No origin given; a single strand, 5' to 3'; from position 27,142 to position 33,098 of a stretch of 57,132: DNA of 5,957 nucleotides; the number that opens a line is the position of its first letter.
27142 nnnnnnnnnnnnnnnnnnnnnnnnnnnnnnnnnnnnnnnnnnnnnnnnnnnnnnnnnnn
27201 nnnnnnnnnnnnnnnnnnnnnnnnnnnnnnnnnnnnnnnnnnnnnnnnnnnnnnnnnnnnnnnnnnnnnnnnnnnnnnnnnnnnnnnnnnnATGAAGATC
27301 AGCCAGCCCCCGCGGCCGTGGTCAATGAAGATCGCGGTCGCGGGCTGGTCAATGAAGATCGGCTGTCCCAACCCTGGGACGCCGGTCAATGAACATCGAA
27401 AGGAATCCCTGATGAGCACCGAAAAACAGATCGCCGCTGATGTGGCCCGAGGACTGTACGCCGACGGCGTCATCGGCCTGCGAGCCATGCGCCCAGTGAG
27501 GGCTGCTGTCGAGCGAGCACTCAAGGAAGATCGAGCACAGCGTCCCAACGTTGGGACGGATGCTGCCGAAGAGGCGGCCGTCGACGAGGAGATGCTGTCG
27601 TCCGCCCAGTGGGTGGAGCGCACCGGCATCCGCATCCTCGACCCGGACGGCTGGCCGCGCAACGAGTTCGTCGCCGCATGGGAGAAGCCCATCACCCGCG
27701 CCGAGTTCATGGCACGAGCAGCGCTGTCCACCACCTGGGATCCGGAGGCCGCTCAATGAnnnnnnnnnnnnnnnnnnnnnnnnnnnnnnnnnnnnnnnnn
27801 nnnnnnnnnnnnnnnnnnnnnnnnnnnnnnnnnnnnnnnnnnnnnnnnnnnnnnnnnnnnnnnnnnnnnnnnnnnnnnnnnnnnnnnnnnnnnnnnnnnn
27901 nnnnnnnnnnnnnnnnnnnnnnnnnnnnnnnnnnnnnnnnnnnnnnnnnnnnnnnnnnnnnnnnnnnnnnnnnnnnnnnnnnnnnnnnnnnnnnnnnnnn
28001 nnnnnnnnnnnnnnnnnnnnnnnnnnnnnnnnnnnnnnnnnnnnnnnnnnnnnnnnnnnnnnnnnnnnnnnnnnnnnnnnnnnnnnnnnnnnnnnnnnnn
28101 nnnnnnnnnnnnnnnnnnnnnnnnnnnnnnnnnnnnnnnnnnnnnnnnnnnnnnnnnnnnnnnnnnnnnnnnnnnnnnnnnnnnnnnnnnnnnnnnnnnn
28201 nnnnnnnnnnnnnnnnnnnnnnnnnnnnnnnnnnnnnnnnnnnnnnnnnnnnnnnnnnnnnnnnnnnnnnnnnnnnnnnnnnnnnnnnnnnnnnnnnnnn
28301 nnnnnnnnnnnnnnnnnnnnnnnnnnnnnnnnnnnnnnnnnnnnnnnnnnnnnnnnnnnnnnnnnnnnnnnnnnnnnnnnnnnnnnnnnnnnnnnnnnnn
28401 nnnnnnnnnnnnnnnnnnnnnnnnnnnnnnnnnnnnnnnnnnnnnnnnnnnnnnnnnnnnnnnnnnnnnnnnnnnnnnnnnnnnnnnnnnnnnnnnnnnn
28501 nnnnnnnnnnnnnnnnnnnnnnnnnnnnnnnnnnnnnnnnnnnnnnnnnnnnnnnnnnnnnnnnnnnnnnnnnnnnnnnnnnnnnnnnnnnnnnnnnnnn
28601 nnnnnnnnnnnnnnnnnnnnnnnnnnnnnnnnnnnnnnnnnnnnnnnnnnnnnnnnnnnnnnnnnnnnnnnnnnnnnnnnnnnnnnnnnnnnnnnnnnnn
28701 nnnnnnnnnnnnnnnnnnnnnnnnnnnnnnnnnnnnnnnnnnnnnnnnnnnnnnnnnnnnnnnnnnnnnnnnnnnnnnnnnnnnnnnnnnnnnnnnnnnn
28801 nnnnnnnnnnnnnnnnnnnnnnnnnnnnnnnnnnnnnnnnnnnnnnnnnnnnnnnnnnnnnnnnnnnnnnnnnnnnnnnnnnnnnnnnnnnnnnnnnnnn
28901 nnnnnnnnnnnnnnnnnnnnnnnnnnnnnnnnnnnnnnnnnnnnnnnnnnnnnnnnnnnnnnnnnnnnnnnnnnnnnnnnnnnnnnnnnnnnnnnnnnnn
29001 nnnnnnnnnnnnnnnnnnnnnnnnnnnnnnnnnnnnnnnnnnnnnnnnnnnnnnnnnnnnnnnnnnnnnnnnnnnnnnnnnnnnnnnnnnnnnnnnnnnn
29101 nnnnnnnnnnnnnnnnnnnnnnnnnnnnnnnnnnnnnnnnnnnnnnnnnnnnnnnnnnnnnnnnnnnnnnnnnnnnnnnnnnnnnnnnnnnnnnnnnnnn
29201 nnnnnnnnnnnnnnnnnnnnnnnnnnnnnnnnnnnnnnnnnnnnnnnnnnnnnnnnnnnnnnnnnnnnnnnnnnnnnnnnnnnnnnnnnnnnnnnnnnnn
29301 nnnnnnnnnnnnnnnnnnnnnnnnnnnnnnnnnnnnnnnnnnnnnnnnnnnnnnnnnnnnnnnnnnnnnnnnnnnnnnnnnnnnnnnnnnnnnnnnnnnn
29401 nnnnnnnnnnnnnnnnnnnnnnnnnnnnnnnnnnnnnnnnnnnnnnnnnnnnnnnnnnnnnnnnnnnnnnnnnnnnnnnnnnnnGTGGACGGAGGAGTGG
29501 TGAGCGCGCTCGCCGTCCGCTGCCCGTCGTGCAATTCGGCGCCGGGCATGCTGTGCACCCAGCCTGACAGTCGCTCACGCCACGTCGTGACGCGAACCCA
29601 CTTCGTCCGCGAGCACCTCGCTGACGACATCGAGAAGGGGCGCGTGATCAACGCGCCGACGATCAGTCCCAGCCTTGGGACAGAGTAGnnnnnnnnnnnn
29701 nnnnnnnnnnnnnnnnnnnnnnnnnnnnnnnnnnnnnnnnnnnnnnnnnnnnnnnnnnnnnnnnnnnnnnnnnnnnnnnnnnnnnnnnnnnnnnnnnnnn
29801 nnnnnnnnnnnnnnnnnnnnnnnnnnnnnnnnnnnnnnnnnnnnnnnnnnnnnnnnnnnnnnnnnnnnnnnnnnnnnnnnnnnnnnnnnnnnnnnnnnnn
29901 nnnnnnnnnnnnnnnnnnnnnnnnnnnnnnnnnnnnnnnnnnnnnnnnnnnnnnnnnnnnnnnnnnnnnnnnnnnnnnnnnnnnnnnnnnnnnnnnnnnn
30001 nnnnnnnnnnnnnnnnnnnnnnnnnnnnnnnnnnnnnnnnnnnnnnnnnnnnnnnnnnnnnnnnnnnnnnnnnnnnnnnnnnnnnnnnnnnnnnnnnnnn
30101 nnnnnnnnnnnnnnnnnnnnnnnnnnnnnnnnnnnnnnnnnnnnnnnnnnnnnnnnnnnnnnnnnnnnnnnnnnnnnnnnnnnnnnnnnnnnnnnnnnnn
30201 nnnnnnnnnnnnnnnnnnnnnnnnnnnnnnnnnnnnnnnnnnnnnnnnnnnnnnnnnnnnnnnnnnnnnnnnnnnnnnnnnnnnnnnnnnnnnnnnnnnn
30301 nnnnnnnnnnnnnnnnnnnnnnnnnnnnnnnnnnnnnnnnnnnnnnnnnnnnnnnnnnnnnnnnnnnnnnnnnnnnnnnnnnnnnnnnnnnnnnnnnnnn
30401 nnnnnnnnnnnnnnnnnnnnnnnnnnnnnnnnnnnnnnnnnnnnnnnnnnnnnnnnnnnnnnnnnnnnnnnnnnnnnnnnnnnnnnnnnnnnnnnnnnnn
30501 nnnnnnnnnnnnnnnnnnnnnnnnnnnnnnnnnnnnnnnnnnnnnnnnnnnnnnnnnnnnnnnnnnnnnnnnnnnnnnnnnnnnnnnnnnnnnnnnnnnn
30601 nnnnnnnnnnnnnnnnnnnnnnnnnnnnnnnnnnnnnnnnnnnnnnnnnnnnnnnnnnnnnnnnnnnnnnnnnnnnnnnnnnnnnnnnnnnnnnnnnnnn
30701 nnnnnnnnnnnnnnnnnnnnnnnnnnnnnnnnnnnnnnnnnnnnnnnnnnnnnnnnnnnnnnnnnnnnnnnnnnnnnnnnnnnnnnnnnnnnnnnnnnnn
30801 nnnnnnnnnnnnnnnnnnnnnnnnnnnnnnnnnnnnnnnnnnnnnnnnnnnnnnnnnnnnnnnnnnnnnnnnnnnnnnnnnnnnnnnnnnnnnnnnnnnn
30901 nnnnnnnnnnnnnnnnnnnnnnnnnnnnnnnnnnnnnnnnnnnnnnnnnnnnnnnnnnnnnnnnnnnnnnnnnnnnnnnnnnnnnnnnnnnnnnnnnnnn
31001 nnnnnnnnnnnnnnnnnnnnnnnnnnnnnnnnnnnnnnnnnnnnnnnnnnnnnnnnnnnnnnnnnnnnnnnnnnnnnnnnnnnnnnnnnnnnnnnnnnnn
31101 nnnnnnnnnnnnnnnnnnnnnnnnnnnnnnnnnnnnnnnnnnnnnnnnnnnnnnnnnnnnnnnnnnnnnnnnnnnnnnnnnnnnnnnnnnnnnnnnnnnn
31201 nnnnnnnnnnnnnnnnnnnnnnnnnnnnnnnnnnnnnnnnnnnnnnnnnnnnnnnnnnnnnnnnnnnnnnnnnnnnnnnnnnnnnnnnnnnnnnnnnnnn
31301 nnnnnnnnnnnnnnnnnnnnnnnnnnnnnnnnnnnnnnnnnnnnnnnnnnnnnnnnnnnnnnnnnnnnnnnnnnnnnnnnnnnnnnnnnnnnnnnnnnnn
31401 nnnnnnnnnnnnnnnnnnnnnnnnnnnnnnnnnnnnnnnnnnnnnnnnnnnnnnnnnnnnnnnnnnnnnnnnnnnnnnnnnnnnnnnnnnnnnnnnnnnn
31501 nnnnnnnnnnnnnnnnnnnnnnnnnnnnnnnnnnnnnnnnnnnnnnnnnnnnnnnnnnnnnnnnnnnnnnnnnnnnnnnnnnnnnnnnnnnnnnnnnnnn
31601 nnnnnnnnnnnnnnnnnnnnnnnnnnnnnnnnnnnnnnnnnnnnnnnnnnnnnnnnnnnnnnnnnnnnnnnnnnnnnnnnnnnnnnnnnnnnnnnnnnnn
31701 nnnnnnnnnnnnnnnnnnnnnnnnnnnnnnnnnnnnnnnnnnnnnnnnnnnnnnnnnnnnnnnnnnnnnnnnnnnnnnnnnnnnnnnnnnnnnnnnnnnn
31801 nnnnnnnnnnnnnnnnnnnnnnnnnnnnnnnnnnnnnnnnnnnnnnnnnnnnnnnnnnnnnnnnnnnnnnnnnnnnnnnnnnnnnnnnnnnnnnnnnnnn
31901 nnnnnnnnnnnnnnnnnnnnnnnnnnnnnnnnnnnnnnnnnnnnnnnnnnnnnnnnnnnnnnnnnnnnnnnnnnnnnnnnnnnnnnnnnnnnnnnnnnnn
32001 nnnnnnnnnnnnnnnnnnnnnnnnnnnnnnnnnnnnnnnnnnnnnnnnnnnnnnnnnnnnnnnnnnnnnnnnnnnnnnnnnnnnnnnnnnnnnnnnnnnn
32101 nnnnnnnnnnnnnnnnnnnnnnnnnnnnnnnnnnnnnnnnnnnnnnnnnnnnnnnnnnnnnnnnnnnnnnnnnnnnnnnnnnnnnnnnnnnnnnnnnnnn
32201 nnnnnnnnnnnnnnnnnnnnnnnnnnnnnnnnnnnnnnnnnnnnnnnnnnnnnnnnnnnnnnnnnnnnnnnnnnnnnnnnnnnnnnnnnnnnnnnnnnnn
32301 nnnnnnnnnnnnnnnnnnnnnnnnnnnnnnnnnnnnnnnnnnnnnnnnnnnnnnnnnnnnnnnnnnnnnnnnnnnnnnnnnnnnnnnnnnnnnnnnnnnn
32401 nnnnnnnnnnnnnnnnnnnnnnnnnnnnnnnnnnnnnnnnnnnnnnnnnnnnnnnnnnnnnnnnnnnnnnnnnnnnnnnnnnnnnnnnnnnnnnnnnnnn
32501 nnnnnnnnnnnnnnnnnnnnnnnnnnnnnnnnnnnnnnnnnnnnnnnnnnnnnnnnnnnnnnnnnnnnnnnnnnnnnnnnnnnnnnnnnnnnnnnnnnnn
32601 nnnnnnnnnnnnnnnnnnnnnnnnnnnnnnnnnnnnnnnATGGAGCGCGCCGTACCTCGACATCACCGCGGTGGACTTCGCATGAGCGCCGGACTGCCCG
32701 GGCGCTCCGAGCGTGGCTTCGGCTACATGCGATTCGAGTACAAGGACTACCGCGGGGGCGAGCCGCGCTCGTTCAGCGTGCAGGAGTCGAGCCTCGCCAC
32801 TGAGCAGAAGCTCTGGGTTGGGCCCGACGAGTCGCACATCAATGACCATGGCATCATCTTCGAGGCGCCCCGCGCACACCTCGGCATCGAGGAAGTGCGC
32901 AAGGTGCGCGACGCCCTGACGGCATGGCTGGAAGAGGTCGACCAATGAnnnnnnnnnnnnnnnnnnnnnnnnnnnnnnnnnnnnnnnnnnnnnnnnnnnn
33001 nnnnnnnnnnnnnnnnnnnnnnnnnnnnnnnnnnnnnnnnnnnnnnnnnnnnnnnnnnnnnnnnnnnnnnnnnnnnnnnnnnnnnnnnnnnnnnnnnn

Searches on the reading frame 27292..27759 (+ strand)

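Call 12: search_protein_families(library=pfam, proteins=[window:27292-27759:+], max_evalue=0.01)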
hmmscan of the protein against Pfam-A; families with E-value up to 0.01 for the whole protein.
window:27292-27759:+ (155 aa): 0 families

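Call 13: search_protein_families(library=phrogs, proteins=[window:27292-27759:+], max_evalue=0.001)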
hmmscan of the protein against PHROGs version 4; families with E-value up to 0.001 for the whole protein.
window:27292-27759:+ (155 aa): 1 family
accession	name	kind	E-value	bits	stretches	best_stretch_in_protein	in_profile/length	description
phrog_11725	-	unknown function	1.7e-11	44.7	1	103-148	9-55/62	-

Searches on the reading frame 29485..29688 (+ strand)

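Call 49: search_protein_families(library=pfam, proteins=[window:29485-29688:+], max_evalue=0.01)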
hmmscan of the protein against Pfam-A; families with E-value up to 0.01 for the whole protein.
window:29485-29688:+ (67 aa): 1 family
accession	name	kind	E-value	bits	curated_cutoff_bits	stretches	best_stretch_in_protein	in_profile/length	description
PF24623.2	Phage_zn_bind_8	-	3.2e-06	27.2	24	1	8-47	9-46/57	Putative DNA-binding phage zinc finger domain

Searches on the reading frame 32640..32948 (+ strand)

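Call 49: search_protein_families(library=pfam, proteins=[window:32640-32948:+], max_evalue=0.01)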
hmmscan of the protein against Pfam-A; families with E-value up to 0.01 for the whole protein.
window:32640-32948:+ (102 aa): 0 families

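Call 83: search_protein_families(library=phrogs, proteins=[window:32640-32948:+], max_evalue=0.001)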
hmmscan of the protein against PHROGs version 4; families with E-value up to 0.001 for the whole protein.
window:32640-32948:+ (102 aa): 1 family
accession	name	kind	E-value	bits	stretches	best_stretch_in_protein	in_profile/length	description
phrog_3849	-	unknown function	6.2e-07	30.5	1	23-98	11-73/92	-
